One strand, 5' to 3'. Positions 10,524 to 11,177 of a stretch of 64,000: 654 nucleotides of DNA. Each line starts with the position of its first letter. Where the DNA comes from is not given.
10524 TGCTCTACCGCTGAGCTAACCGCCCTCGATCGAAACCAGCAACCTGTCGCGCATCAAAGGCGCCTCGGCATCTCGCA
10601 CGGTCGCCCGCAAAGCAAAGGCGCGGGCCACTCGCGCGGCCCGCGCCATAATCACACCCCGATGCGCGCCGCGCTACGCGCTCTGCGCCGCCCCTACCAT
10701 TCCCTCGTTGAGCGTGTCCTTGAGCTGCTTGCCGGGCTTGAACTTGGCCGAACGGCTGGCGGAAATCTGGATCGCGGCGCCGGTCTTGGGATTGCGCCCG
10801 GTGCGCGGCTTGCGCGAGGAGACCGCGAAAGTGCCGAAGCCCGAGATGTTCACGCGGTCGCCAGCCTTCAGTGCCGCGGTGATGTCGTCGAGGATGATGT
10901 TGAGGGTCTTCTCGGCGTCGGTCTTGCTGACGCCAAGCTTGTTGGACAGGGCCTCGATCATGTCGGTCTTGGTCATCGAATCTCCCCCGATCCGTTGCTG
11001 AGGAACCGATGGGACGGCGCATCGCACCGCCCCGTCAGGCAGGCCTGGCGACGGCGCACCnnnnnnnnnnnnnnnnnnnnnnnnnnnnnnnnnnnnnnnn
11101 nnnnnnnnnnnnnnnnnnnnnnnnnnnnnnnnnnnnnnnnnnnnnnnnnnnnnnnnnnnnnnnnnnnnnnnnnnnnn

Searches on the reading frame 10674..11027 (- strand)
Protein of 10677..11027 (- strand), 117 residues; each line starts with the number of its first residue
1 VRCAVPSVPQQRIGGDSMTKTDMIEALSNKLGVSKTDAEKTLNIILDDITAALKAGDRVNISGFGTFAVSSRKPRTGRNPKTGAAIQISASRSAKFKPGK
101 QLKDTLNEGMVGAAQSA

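Call 10: search_protein_families(library=pfam, proteins=[window:10677-11027:-], max_evalue=0.01)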
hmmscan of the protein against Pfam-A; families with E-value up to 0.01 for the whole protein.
window:10677-11027:- (117 aa): 2 families
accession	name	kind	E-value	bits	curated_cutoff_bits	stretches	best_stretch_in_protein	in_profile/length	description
PF00216.26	Bac_DNA_binding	-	1.1e-33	115.8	22.4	1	18-107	1-90/90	Bacterial DNA-binding protein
PF18291.6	HU-HIG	-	1.3e-07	32.1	26.2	1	17-108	31-120/125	HU domain fused to wHTH, Ig, or Glycine-rich motif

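Call 15: find_encoding_contigs(protein=window:10674-10976:-, flank=10000, max_places=10)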
Protein window:10674-10976:- (100 aa): 7 contigs read that carry it; 7 places shown.
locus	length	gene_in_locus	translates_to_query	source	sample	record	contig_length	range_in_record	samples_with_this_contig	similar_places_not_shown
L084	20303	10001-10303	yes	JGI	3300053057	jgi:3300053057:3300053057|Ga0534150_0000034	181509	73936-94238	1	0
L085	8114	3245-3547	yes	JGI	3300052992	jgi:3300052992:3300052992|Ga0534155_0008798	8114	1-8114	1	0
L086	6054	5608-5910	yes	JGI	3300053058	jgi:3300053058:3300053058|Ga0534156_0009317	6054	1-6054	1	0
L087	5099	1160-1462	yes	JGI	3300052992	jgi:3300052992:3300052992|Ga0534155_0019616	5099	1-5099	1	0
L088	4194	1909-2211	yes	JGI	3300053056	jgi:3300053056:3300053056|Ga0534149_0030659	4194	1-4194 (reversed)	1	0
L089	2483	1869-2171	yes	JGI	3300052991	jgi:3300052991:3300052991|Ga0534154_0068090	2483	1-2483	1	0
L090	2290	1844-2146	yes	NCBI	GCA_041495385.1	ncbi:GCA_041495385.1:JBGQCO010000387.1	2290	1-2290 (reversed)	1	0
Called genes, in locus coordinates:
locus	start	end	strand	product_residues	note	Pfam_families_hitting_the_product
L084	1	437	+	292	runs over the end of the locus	PF02826:2-Hacid_dh_C (weak), PF03446:NAD_binding_2, PF03807:F420_oxidored, PF07991:KARI_N (weak), PF14833:NAD_binding_11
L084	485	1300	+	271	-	PF00378:ECH_1, PF16113:ECH_2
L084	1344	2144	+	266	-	PF00378:ECH_1, PF16113:ECH_2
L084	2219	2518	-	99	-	-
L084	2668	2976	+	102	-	-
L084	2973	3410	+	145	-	-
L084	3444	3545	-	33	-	-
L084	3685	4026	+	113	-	-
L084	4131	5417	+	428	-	PF05697:Trigger_N, PF05698:Trigger_C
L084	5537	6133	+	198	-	PF00574:CLP_protease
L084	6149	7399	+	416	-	PF06689:zf-C4_ClpX, PF05496:RuvB_N (weak), PF00004:AAA, PF07724:AAA_2, PF07728:AAA_5 (weak), PF13401:AAA_22 (faint), PF10431:ClpB_D2-small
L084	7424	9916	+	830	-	PF02190:LON_substr_bdg, PF08298:AAA_PrkA (weak), PF00004:AAA, PF07728:AAA_5, PF22667:Lon_lid, PF05362:Lon_C, PF13541:ChlI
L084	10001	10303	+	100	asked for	PF00216:Bac_DNA_binding, PF18291:HU-HIG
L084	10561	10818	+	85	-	PF07927:HicA_toxin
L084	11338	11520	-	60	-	-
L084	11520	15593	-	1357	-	PF10162:G8, PF24606:CEMIP_beta-hel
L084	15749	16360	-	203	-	PF02245:Pur_DNA_glyco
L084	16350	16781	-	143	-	PF00583:Acetyltransf_1, PF13673:Acetyltransf_10 (weak), PF13508:Acetyltransf_7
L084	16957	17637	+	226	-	PF05494:MlaC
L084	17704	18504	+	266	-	-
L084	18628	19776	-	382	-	PF25973:BSH_CzcB, PF25954:Beta-barrel_RND_2, PF25989:YknX_C (weak)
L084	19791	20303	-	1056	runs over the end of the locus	PF00873:ACR_tran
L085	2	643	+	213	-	?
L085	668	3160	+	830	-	PF02190:LON_substr_bdg, PF08298:AAA_PrkA (weak), PF00004:AAA, PF07728:AAA_5, PF22667:Lon_lid, PF05362:Lon_C, PF13541:ChlI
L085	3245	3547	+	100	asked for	PF00216:Bac_DNA_binding, PF18291:HU-HIG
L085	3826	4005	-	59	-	-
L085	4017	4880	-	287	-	PF00589:Phage_integrase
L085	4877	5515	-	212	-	-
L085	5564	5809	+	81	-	PF12728:HTH_17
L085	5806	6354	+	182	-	-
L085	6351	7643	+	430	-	PF13481:AAA_25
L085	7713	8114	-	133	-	?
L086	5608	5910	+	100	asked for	PF00216:Bac_DNA_binding, PF18291:HU-HIG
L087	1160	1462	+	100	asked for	PF00216:Bac_DNA_binding, PF18291:HU-HIG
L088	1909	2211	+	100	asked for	PF00216:Bac_DNA_binding, PF18291:HU-HIG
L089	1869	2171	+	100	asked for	PF00216:Bac_DNA_binding, PF18291:HU-HIG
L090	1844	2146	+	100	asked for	PF00216:Bac_DNA_binding, PF18291:HU-HIG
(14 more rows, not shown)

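Call 24: find_related_loci(query=window:10677-10976:-, collection=metagenome_contigs, flank=10000)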
Query window:10677-10976:- (100 aa) in metagenome_contigs; peptide patterns used: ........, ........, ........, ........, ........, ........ (x = any residue, [..] = any of these).
600 stretches matched a pattern (row limit reached: there are more); 233 encode a relative of the query (tblastn E <= 1e-3); the best 80 are kept; 80 distinct loci.
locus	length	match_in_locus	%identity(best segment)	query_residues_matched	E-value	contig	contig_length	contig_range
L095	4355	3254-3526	81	1-91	6e-47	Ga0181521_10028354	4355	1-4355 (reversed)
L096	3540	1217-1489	81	1-91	1e-46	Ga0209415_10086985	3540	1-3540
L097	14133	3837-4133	73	1-100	4e-46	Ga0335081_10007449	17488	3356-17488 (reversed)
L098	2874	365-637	76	1-91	8e-45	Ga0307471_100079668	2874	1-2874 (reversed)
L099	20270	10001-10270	62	1-90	9e-37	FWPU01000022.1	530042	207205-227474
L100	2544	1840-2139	55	1-100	3e-34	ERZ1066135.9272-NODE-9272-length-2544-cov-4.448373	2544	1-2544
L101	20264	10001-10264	57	3-90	3e-31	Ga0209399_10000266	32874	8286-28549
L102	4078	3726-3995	53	1-90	3e-29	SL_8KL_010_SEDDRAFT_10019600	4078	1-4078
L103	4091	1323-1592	50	1-90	2e-28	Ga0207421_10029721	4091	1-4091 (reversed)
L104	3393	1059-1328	50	1-90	4e-28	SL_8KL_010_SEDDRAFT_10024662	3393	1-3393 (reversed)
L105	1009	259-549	45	1-97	2e-28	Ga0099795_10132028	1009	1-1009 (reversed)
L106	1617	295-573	45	1-93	2e-27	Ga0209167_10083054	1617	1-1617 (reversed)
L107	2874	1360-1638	45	1-93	2e-27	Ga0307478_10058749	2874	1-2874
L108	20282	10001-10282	46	1-94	2e-27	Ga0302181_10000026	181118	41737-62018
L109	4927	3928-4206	45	1-93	3e-27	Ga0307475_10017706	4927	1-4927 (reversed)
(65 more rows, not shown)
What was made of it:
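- Tried and rejected: HU-based scan of JGI metagenome contigs (call 24).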

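Call 51: search_protein_families(library=pfam, proteins=[L085:4017-4880:-, L085:3826-4080:-, L085:4877-5536:-, L085:5540-5809:+, L085:5773-6354:+, L085:6270-7643:+], max_evalue=0.01)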
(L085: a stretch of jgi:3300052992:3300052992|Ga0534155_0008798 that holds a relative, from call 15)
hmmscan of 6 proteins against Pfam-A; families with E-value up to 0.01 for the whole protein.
L085:4017-4880:- (287 aa): 3 families
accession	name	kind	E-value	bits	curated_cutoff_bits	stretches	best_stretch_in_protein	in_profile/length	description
PF00589.27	Phage_integrase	-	3.6e-12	46.8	27.1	1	166-248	2-85/172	Phage integrase family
PF14659.12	Phage_int_SAM_3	-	0.00039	21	22.6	1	62-98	2-38/58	Phage integrase, N-terminal SAM-like domain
PF22022.2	Phage_int_M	-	0.0072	17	27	0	62-155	1-94/96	Phage integrase central domain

L085:3826-4080:- (84 aa): 1 family
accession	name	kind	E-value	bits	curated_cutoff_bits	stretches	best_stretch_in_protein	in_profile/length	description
PF00589.27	Phage_integrase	-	1.2e-10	41.9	27.1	1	4-55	119-171/172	Phage integrase family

L085:4877-5536:- (219 aa): 2 families
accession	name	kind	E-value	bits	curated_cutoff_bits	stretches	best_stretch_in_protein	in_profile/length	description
PF05766.18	NinG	-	0.00027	21.2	25.4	1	157-214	5-60/193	Bacteriophage Lambda NinG protein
PF09889.16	DUF2116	-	0.0033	17.8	26.8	1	159-196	4-38/59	Probable treble clef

L085:5540-5809:+ (89 aa): 1 family
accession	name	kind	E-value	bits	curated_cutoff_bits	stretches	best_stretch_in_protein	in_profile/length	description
PF12728.13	HTH_17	-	2.4e-08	34.5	27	1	39-82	6-49/51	Helix-turn-helix domain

L085:5773-6354:+ (193 aa): 0 families

L085:6270-7643:+ (457 aa): 1 family
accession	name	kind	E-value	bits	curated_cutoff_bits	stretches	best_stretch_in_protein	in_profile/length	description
PF13481.12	AAA_25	-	2.6e-19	70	27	1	66-223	11-187/195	AAA domain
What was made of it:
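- The same tRNA is demonstrably used by an integrase island in the sibling strain (calls 15, 51).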

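Call 54: search_protein_families(library=pfam, proteins=[L097:4733-5119:+, L097:5138-5473:+, L097:5762-6709:-, L097:5672-6463:+, L097:6812-8182:-, L097:8412-9293:-, L097:8095-8778:+, L097:10002-10673:+, L097:10976-12142:-, L097:12360-12773:-], max_evalue=0.001)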
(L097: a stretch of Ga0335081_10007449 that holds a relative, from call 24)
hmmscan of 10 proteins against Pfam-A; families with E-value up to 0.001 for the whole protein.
L097:4733-5119:+ (128 aa): 0 families

L097:5138-5473:+ (111 aa): 0 families

L097:5762-6709:- (315 aa): 1 family
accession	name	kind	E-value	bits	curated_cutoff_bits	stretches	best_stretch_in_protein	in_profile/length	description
PF01925.25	TauE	-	2.8e-27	96.3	32.6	1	11-232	1-228/237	Sulfite exporter TauE/SafE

L097:5672-6463:+ (263 aa): 0 families

L097:6812-8182:- (456 aa): 7 families
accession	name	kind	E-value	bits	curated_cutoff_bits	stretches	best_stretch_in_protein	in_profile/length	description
PF00158.32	Sigma54_activat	-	1.7e-67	226.7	20.2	1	142-308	1-167/168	Sigma-54 interaction domain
PF25601.1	AAA_lid_14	-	1.2e-23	83.2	27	1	314-388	1-75/87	AAA+ ATPase lid domain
PF14532.12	Sigma54_activ_2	-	9.1e-21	75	25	1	143-313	1-138/138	Sigma-54 interaction domain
PF00072.30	Response_reg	-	3.1e-12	47.1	30.2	1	5-114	1-110/111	Response regulator receiver domain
PF01078.27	Mg_chelatase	-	8.8e-06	25.7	20.3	0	221-260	93-132/207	Magnesium chelatase, subunit ChlI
PF07728.20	AAA_5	-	3.2e-05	24.4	22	1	165-284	1-123/139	AAA domain (dynein-related subfamily)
PF02954.25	HTH_8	-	0.00018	21.6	22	1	412-445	4-37/42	Bacterial regulatory protein, Fis family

L097:8412-9293:- (293 aa): 1 family
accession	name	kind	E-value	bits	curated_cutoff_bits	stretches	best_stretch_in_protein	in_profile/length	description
PF00483.29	NTP_transferase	-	3.9e-12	46.7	21.2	1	19-221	2-188/245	Nucleotidyl transferase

L097:8095-8778:+ (227 aa): 0 families

L097:10002-10673:+ (223 aa): 1 family
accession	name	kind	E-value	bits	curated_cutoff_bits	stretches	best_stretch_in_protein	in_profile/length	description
PF01184.24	Gpr1_Fun34_YaaH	-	1e-24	87.8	25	1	6-182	13-195/207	GPR1/FUN34/yaaH family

L097:10976-12142:- (388 aa): 0 families

L097:12360-12773:- (137 aa): 0 families

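Call 56: list_cluster_members(proteins=[L084:11523-15593:-, L177:4475-5527:+, L085:7713-8114:-])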
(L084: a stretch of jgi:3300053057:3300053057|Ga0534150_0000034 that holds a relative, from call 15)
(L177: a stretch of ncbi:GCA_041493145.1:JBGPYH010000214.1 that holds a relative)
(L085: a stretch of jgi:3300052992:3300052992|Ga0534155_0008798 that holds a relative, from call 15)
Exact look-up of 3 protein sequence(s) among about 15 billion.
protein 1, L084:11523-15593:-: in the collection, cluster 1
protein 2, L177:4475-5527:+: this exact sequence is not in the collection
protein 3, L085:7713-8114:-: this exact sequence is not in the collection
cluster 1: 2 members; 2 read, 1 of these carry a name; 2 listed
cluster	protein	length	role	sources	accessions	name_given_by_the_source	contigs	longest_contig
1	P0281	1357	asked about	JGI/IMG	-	hypothetical protein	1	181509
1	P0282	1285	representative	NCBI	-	-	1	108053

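Call 57: find_encoding_contigs(protein=P0282, flank=10000, max_places=4)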
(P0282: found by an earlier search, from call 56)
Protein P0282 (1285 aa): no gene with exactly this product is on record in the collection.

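Call 60: find_related_loci(query=L085:6270-7640:+, collection=viral_contigs, flank=8000)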
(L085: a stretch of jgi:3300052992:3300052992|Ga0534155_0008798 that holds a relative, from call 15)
Query L085:6270-7640:+ (457 aa) in viral_contigs; peptide patterns used: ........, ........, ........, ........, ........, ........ (x = any residue, [..] = any of these).
8 stretches matched a pattern, but none encodes a relative of the query by tblastn (E <= 1e-3).
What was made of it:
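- Tried and rejected: No relatives were found (call 60).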
